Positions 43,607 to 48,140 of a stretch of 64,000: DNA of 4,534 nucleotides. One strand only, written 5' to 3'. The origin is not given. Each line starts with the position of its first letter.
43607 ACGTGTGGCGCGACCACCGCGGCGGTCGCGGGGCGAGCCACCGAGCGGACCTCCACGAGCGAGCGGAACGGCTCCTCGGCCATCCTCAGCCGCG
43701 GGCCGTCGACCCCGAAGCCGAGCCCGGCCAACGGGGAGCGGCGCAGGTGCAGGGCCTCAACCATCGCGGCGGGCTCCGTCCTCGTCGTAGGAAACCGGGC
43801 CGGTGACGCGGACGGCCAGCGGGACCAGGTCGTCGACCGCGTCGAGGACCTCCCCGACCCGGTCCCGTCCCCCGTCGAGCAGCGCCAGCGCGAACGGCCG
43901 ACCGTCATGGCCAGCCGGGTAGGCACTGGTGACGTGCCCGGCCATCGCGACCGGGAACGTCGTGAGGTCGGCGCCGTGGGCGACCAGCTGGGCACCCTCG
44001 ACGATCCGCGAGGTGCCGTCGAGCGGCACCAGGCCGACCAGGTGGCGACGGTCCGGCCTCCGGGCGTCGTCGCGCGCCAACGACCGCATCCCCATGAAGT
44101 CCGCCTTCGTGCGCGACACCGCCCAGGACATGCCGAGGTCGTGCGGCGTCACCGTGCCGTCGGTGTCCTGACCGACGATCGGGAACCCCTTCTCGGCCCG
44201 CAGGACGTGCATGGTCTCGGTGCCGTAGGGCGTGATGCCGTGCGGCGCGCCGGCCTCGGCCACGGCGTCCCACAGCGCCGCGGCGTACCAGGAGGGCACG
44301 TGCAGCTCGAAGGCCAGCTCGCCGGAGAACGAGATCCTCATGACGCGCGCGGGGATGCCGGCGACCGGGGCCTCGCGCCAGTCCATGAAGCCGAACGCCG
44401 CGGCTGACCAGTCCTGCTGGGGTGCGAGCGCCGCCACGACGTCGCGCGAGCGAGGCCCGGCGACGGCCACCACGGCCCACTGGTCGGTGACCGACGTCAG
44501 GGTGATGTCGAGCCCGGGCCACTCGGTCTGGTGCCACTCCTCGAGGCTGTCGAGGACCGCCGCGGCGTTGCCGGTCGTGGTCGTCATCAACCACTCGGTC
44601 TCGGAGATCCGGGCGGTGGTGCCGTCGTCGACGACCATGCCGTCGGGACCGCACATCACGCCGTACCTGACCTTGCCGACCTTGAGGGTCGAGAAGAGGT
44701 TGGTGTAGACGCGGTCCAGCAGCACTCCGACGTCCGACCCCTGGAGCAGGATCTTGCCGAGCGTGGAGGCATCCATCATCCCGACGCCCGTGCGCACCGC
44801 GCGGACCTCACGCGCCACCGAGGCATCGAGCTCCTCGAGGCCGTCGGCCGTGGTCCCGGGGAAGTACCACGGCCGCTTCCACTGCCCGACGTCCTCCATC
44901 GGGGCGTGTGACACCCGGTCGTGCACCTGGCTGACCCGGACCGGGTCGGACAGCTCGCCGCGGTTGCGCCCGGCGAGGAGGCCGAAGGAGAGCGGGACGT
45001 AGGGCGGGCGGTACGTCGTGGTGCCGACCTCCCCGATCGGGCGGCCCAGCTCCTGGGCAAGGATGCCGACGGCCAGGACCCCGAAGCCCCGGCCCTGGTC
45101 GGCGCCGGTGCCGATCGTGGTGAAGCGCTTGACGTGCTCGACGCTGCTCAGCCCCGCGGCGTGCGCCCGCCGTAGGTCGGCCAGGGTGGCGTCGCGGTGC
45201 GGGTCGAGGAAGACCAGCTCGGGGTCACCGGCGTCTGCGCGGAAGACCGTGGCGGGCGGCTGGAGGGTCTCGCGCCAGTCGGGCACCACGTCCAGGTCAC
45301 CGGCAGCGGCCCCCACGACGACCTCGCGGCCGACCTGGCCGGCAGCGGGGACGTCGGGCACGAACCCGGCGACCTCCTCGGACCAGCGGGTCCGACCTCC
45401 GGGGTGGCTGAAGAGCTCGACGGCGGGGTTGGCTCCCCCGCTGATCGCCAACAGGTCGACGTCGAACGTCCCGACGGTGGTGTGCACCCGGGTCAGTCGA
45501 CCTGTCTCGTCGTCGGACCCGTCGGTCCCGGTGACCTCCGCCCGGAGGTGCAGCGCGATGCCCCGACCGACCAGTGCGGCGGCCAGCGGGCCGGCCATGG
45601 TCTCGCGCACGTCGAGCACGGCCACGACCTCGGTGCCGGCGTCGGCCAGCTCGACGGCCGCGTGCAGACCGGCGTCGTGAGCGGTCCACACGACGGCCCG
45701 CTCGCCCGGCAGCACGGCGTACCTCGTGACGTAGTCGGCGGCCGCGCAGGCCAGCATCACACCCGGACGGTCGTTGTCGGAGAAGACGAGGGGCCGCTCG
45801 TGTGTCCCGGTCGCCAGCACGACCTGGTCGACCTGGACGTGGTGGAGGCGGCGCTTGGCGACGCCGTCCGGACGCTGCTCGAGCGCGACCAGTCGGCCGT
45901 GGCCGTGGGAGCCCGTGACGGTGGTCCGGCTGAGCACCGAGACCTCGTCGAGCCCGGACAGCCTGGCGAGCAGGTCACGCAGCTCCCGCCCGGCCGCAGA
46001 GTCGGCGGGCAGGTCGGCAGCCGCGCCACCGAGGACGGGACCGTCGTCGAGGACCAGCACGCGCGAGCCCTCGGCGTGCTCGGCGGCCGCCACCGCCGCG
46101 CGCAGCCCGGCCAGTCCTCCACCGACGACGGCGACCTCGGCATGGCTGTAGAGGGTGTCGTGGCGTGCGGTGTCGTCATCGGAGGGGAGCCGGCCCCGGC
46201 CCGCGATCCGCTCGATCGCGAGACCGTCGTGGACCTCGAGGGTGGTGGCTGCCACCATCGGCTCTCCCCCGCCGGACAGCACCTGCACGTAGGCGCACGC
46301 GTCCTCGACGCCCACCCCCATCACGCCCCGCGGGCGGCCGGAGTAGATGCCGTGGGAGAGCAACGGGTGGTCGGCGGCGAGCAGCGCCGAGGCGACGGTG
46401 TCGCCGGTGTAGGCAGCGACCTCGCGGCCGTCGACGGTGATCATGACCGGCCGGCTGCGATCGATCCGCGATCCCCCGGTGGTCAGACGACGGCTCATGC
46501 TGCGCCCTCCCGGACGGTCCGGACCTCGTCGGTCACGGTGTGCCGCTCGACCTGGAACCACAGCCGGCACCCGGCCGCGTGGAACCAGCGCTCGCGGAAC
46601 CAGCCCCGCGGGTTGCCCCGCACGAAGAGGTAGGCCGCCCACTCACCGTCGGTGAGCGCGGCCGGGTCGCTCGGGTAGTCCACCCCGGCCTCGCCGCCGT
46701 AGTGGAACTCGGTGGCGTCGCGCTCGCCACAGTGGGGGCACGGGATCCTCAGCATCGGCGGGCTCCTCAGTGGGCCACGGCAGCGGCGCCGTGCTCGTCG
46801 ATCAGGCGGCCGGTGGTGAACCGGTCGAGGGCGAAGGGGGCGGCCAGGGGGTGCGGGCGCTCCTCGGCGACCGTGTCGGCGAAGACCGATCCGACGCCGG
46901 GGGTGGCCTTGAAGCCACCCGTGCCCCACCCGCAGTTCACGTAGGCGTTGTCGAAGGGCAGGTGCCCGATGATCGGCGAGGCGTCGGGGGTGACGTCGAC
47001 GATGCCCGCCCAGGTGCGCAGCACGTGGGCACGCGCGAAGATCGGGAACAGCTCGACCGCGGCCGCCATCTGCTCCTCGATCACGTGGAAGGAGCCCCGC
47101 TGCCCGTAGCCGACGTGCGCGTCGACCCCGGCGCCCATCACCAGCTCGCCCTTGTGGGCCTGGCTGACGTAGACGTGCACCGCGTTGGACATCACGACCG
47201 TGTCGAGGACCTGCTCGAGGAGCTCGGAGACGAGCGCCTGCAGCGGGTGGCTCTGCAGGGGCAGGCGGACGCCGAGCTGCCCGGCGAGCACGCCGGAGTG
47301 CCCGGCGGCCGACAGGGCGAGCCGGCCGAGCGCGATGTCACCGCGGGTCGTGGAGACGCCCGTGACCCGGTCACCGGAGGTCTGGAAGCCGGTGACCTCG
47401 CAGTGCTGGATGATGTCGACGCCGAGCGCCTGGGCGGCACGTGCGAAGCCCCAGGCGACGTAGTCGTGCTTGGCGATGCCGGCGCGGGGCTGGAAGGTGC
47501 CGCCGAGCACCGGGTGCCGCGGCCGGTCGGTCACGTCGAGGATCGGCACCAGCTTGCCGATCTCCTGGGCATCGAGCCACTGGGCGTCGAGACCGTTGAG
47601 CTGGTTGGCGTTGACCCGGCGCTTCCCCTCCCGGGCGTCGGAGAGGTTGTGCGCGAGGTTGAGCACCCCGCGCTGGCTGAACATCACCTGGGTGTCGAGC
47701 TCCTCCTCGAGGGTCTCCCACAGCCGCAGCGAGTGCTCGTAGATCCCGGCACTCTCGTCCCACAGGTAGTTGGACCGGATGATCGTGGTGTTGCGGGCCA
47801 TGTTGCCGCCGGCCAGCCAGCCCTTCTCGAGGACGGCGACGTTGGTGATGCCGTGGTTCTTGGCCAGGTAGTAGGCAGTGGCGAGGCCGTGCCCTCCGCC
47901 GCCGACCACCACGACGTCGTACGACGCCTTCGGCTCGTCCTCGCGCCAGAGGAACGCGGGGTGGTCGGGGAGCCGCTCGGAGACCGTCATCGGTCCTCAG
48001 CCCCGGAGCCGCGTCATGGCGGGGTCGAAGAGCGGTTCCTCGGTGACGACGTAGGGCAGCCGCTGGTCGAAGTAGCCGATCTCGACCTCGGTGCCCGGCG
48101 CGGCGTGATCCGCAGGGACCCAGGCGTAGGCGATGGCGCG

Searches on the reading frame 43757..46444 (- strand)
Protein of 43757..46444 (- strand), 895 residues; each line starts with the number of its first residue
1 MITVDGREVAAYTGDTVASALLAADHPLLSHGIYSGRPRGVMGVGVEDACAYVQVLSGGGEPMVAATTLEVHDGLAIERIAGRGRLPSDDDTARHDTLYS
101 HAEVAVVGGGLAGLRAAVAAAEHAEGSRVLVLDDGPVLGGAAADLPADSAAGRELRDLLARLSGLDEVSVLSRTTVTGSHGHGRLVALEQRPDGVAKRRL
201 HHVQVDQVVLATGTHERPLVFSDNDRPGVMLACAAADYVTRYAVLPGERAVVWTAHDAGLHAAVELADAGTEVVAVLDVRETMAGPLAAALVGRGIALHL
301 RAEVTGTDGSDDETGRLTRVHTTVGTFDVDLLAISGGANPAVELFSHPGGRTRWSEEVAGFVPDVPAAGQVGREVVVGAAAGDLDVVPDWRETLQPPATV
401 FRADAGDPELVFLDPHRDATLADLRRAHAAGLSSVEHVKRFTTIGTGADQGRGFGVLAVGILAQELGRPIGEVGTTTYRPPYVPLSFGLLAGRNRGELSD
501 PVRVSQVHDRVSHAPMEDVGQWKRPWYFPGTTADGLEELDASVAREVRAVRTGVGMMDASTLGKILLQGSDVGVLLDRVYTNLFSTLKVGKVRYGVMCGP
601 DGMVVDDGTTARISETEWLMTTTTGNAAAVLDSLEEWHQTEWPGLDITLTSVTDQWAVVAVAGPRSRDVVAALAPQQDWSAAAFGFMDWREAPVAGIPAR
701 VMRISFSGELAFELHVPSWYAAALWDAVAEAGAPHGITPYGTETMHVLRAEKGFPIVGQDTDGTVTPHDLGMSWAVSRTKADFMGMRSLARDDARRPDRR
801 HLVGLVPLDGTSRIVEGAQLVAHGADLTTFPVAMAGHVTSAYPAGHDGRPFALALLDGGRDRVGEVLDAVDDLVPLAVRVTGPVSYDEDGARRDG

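Call 11: search_protein_families(library=ncbifam, proteins=[window:43757-46444:-], max_evalue=1e-10)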
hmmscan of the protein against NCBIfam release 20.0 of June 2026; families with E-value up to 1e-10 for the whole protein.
window:43757-46444:- (895 aa): 5 families
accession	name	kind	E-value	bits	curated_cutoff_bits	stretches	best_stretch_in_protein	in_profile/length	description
TIGR01372.1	soxA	subfamily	5.4e-269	895.1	1164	3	411-894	516-995/996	sarcosine oxidase subunit alpha family protein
NF001567.0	PRK00389.1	subfamily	2.7e-47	161.4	300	1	542-858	33-328/359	glycine cleavage system aminomethyltransferase GcvT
NF053776.1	TmaoDeMthMsil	equivalog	2.3e-43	148.8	1100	1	545-861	420-726/763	trimethylamine N-oxide demethylase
TIGR00528.1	gcvT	equivalog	7.5e-36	123.8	235.85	1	542-867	31-341/362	glycine cleavage system aminomethyltransferase GcvT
NF010093.0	PRK13579.1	equivalog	3.5e-29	101.7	459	1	542-862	40-340/371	glycine cleavage system aminomethyltransferase GcvT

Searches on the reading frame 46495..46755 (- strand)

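Call 11: search_protein_families(library=ncbifam, proteins=[window:46495-46755:-], max_evalue=1e-10)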
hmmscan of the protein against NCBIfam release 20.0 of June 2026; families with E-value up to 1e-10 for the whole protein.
window:46495-46755:- (86 aa): 1 family
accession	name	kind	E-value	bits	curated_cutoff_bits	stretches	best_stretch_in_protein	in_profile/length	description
TIGR01374.1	soxD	subfamily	8.1e-33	112.5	116.5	1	4-82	2-79/83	sarcosine oxidase subunit delta family protein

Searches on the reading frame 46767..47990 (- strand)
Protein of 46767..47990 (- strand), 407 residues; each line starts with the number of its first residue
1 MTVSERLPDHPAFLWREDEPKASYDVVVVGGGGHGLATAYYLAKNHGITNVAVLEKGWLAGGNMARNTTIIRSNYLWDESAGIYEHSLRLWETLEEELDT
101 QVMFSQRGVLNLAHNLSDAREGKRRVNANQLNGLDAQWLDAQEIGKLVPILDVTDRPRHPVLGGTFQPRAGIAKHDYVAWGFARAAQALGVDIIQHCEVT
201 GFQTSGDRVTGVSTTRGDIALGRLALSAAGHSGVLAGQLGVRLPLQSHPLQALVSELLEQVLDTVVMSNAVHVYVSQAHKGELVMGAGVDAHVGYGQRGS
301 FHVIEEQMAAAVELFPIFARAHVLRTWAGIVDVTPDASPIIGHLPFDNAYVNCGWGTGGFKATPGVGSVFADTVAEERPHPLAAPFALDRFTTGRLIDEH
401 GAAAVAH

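Call 11: search_protein_families(library=ncbifam, proteins=[window:46767-47990:-], max_evalue=1e-10)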
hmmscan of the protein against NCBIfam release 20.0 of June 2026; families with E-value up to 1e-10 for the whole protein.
window:46767-47990:- (407 aa): 5 families
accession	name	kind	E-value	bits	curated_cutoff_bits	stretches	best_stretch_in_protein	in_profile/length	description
TIGR01373.1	soxB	subfamily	8.6e-183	607.8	529.45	1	14-399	21-407/407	sarcosine oxidase subunit beta family protein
TIGR02352.1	thiamin_ThiO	equivalog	1e-30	107.1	250.8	1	26-376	1-349/351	glycine oxidase ThiO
NF001933.0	PRK00711.1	subfamily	3.4e-27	95.5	383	1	79-394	107-419/429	D-amino acid dehydrogenase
NF008425.0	PRK11259.1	equivalog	6.8e-26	91.1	257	1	22-392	3-376/377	N-methyl-L-tryptophan oxidase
TIGR01377.1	soxA_mon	subfamily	5.6e-22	78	479.65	1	24-248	1-216/381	amino oxidase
